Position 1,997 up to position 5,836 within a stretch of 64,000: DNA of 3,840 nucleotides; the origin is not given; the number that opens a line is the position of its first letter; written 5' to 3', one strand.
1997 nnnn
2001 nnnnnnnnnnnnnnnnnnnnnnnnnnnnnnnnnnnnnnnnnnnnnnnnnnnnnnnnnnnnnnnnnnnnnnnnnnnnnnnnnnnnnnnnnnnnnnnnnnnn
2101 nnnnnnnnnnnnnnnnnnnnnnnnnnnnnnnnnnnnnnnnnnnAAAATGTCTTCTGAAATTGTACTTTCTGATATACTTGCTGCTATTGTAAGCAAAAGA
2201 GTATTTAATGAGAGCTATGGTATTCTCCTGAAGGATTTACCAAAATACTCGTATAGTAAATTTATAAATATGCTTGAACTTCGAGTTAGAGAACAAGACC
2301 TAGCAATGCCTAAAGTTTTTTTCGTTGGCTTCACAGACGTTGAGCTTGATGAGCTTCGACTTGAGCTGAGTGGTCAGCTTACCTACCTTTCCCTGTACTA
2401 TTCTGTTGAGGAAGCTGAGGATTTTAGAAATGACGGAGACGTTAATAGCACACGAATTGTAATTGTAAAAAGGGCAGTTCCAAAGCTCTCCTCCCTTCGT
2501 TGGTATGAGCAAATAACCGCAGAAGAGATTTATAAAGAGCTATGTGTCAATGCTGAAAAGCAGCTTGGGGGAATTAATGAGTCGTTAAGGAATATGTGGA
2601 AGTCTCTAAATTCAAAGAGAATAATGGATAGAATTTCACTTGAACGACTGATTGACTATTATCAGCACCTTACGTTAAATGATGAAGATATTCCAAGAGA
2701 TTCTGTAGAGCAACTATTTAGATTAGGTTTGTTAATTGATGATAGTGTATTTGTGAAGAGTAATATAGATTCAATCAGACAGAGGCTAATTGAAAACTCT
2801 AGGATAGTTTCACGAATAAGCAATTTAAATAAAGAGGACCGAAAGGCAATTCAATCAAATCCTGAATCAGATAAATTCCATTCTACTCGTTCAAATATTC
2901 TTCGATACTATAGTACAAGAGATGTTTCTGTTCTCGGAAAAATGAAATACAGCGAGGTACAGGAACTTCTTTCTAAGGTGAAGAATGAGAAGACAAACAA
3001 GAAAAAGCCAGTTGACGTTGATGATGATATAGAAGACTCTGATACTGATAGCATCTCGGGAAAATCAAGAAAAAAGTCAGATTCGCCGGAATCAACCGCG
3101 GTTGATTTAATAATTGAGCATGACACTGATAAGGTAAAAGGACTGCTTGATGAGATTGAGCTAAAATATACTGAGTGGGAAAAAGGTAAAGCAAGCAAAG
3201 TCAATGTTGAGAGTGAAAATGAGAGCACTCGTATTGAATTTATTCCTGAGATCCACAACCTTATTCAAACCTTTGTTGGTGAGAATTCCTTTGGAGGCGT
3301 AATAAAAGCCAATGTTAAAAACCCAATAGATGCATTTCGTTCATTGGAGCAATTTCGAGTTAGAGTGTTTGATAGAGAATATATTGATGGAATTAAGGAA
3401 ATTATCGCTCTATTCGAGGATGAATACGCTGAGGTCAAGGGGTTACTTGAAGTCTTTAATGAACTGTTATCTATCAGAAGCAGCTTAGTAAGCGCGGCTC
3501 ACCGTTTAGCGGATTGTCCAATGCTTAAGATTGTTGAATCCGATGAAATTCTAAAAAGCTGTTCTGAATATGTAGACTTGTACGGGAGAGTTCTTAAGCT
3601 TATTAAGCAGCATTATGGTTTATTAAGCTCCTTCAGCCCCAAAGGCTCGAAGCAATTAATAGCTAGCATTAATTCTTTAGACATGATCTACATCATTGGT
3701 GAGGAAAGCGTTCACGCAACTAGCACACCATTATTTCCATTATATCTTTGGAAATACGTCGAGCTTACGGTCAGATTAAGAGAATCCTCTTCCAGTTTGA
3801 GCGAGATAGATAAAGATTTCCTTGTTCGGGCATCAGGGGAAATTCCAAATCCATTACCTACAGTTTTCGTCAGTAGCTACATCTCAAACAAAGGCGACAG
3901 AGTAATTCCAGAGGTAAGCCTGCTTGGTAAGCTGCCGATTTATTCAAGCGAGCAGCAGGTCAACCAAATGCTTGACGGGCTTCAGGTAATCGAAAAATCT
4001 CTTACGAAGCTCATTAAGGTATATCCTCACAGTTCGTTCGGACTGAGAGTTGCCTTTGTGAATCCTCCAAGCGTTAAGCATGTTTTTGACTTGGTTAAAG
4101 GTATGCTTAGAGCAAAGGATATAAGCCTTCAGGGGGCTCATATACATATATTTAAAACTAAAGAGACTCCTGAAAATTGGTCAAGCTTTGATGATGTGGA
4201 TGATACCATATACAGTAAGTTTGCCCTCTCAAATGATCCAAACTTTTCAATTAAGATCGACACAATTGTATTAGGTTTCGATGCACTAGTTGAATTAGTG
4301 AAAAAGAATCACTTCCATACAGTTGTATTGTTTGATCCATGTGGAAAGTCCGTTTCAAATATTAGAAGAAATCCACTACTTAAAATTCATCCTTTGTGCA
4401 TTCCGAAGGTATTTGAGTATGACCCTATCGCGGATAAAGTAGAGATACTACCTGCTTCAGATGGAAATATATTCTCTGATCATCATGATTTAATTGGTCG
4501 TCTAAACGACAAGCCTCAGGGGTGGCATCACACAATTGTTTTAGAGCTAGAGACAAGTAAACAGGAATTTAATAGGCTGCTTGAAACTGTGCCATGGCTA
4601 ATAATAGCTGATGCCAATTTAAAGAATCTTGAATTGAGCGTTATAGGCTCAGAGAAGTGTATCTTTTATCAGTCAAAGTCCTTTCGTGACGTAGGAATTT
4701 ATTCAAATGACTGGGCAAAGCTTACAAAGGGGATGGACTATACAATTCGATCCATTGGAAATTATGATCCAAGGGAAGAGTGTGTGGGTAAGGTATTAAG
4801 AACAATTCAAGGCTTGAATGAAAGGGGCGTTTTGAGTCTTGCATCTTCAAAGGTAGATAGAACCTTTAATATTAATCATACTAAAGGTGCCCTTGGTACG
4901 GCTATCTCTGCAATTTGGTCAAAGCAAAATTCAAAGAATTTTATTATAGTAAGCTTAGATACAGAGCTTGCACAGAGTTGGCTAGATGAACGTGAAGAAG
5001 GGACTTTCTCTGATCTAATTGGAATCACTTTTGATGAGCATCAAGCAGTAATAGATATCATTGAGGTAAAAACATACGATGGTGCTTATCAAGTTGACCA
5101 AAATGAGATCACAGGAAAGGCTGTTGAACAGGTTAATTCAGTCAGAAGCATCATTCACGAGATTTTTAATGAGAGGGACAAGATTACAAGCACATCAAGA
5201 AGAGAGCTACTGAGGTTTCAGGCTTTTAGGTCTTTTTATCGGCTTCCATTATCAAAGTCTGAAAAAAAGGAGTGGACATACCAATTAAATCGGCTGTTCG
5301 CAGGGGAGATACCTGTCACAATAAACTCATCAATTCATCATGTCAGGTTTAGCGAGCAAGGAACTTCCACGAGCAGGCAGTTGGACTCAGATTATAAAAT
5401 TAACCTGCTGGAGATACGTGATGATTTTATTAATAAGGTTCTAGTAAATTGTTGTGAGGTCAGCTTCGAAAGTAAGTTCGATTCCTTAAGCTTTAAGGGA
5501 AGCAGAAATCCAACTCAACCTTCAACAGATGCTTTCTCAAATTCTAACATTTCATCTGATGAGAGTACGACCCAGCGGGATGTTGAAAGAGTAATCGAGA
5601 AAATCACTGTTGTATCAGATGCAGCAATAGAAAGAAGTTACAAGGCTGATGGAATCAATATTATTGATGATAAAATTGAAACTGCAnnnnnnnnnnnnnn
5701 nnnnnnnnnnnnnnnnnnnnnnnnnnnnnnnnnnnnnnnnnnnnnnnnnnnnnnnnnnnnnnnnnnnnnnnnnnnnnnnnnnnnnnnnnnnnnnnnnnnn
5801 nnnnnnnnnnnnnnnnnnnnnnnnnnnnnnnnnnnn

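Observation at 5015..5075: Possible PD-(D/E)xK nuclease core embedded in the middle of the FtsK-domain giant protein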

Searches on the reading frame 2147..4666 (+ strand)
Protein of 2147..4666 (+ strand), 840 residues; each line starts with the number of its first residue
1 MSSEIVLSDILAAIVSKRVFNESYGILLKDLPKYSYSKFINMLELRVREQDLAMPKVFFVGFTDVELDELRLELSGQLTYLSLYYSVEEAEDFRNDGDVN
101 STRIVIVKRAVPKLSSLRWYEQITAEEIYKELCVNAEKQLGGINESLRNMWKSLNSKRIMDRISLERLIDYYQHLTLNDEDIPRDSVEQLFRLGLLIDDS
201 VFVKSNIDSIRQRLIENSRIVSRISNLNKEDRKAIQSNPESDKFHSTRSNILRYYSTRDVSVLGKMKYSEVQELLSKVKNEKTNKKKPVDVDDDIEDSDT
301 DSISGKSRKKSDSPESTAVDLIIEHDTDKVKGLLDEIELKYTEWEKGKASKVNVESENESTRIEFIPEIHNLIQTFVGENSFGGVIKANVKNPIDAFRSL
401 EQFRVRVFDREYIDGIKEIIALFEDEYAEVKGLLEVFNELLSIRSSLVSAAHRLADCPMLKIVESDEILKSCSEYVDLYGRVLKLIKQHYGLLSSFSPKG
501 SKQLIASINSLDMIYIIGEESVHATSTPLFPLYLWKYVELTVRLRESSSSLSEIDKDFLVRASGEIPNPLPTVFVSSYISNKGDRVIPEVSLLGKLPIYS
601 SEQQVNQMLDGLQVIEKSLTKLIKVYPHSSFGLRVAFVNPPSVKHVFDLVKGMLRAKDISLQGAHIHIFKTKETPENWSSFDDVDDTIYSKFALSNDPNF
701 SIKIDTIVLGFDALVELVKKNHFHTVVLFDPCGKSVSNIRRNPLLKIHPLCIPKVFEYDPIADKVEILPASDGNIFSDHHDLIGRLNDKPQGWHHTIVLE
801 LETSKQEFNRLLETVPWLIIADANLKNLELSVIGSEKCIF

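Call 76: predict_structure(alignment_id=A4)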
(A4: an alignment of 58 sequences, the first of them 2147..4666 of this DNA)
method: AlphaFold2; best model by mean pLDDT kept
length: 840 residues; sequences in the alignment: 58
mean_pLDDT: 89.2   pTM: 0.65
mean pLDDT of the five models: 89.2, 89.0, 88.3, 88.1, 87.2
residues with pLDDT >= 90: 578; 70-90: 209; 50-70: 29; < 50: 24
segments of 3 or more residues with pLDDT < 50: 286-307
pLDDT, mean of each block of 10 residues (from residue 1): 86 96 94 94 96 94 94 86 88 81 93 82 96 96 95 96 95 90 95 97 94 97 92 81 85 95 97 91 59 38 45 88 91 94 86 80 92 97 97 93 97 98 95 97 98 96 96 98 97 95 97 97 97 97 91 89 90 94 93 94 86 89 92 96 92 89 95 92 86 82 93 93 93 85 86 81 75 88 86 80 71 89 65 65
secondary structure, 60 per line:
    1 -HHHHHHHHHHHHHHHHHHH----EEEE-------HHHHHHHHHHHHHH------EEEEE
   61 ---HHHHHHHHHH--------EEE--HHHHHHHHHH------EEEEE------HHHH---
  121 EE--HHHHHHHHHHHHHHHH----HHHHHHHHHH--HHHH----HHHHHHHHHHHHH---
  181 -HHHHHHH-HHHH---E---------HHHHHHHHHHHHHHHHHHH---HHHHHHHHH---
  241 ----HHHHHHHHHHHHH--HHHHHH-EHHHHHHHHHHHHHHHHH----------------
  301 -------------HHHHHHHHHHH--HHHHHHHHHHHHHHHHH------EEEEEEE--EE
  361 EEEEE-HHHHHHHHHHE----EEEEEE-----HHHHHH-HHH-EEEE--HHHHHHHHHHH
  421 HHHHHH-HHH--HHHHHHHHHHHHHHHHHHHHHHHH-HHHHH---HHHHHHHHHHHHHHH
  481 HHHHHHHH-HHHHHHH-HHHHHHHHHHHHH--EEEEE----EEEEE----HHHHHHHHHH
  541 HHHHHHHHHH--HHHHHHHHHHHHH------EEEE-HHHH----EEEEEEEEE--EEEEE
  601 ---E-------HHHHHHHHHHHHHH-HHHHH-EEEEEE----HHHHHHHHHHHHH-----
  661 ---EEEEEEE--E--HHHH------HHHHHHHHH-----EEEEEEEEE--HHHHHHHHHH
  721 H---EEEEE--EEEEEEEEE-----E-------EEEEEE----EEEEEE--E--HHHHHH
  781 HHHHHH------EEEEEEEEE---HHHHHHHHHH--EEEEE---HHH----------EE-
elements in order (helices of 4 or more, strands of 3 or more residues): H2-20 E25-28 H36-49 E56-60 H64-73 E82-84 H87-96 E103-107 H114-117 H125-140 H145-154 H157-160 H165-177 H182-188 H190-193 H207-225 H229-237 H245-257 H260-265 H268-284 H314-324 H327-343 E350-356 E359-365 H367-376 E382-387 H393-398 E404-407 H410-426 H433-456 H458-462 H466-488 H490-496 H498-510 E513-517 E522-526 H531-550 H553-565 E572-575 H577-580 E585-593 E596-600 H612-625 H627-631 E633-638 H643-655 E664-670 H676-679 H686-694 E700-708 H711-721 E725-729 E732-740 E754-759 E764-769 H775-786 E793-801 H805-814 E817-821

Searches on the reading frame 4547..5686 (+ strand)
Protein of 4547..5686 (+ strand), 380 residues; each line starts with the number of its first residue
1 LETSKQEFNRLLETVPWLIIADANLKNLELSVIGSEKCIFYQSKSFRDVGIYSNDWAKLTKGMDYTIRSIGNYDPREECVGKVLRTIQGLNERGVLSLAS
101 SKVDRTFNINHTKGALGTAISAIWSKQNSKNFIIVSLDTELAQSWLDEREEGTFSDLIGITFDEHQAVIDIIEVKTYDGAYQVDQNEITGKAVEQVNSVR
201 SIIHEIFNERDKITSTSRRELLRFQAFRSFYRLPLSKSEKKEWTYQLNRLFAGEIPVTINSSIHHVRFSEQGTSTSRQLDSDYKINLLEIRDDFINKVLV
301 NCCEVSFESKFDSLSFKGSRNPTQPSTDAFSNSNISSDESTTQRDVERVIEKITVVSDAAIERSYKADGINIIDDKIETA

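Call 9: search_protein_families(library=pfam, proteins=[window:4547-5686:+], max_evalue=10)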
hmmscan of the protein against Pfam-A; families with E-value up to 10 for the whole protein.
window:4547-5686:+ (380 aa): 1 family
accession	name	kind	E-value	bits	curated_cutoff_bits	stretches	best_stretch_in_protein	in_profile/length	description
PF03847.19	TFIID_20kDa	-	0.038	15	27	1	274-314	13-53/68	Transcription initiation factor TFIID subunit A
